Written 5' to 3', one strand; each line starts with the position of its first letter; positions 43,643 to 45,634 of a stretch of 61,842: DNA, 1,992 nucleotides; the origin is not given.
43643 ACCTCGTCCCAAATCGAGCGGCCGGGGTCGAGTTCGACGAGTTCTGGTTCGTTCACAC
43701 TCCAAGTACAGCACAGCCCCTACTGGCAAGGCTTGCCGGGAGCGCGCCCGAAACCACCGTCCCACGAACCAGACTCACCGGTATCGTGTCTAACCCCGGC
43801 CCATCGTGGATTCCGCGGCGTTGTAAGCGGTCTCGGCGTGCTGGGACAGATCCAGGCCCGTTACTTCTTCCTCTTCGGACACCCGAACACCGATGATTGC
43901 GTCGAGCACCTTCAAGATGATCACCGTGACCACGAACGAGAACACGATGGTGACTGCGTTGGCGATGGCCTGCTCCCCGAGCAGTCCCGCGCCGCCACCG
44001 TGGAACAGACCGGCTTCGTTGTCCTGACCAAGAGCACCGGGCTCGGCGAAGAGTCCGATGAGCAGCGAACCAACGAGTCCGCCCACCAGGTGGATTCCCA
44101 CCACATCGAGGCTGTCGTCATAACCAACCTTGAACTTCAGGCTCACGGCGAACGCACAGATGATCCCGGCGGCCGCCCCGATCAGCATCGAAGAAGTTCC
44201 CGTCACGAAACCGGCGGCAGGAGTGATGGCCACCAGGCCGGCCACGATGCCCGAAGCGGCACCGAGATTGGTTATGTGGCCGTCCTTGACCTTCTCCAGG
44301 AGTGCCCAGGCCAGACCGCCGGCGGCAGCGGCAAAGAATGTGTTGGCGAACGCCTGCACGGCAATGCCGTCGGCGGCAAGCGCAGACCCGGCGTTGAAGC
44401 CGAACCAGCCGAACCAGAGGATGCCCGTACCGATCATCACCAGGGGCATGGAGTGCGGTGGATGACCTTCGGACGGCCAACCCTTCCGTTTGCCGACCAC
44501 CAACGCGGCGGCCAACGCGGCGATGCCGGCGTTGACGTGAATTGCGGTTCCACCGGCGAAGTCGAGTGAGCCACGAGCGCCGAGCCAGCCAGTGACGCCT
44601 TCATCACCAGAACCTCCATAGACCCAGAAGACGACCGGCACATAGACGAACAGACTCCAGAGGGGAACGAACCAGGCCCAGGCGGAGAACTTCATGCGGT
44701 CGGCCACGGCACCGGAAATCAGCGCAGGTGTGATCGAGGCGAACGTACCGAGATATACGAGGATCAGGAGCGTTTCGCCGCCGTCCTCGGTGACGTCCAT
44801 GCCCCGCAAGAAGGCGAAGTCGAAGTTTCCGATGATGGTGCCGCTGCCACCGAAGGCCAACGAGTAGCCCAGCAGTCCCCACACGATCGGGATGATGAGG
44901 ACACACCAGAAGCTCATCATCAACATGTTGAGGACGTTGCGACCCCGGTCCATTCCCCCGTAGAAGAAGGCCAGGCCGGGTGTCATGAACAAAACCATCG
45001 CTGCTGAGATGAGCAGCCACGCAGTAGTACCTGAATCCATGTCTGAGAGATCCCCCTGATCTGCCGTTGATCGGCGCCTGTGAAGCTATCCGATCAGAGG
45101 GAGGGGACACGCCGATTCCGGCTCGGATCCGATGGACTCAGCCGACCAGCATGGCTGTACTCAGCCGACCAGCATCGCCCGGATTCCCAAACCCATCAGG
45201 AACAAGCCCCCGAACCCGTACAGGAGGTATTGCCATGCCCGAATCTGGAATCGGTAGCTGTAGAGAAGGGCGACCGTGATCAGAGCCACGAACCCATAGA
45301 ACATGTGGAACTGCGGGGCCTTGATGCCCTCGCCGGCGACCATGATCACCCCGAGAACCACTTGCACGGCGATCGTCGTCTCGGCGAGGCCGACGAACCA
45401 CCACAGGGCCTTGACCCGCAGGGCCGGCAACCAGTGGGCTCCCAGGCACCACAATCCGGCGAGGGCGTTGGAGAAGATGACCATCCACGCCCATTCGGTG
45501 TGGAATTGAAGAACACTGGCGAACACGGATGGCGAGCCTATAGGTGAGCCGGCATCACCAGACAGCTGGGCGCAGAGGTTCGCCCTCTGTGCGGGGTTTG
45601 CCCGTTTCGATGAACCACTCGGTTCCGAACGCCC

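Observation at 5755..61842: Window-wide pattern: many 12-23 nt tandem duplications, in frame inside genes and often out of frame at stop codons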

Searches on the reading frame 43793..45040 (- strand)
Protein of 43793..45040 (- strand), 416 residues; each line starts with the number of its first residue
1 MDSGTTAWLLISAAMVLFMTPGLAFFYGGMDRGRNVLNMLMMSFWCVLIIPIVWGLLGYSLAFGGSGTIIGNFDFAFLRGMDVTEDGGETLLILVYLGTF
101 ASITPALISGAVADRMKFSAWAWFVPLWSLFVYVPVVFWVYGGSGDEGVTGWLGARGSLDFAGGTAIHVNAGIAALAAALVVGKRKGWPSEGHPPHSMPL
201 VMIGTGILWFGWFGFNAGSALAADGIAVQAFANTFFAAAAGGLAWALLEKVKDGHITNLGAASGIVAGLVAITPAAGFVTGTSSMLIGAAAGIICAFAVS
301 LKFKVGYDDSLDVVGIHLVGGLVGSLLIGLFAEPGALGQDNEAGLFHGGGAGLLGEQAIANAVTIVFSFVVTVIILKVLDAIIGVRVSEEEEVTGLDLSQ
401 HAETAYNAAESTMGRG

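Call 9: search_protein_families(library=pfam, proteins=[window:43793-45040:-])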
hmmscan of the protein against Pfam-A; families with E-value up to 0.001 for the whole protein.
window:43793-45040:- (416 aa): 1 family
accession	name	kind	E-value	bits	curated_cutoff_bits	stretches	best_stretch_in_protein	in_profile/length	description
PF00909.26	Ammonium_transp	-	4.7e-119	398.1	23.2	1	7-406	1-399/399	Ammonium Transporter Family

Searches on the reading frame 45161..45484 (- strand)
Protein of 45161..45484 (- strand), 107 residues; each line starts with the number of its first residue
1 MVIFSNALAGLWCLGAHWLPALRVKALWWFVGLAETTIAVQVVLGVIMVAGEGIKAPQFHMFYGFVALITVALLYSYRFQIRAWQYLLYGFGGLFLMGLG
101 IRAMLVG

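Call 36: search_protein_families(library=pfam, proteins=[window:45164-45484:-], max_evalue=0.01)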
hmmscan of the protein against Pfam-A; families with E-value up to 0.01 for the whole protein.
window:45164-45484:- (107 aa): 0 families

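Call 45: find_encoding_contigs(protein=window:45161-45484:-, flank=10000, max_places=10)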
Protein window:45161-45484:- (107 aa): no gene with exactly this product is on record in the collection.
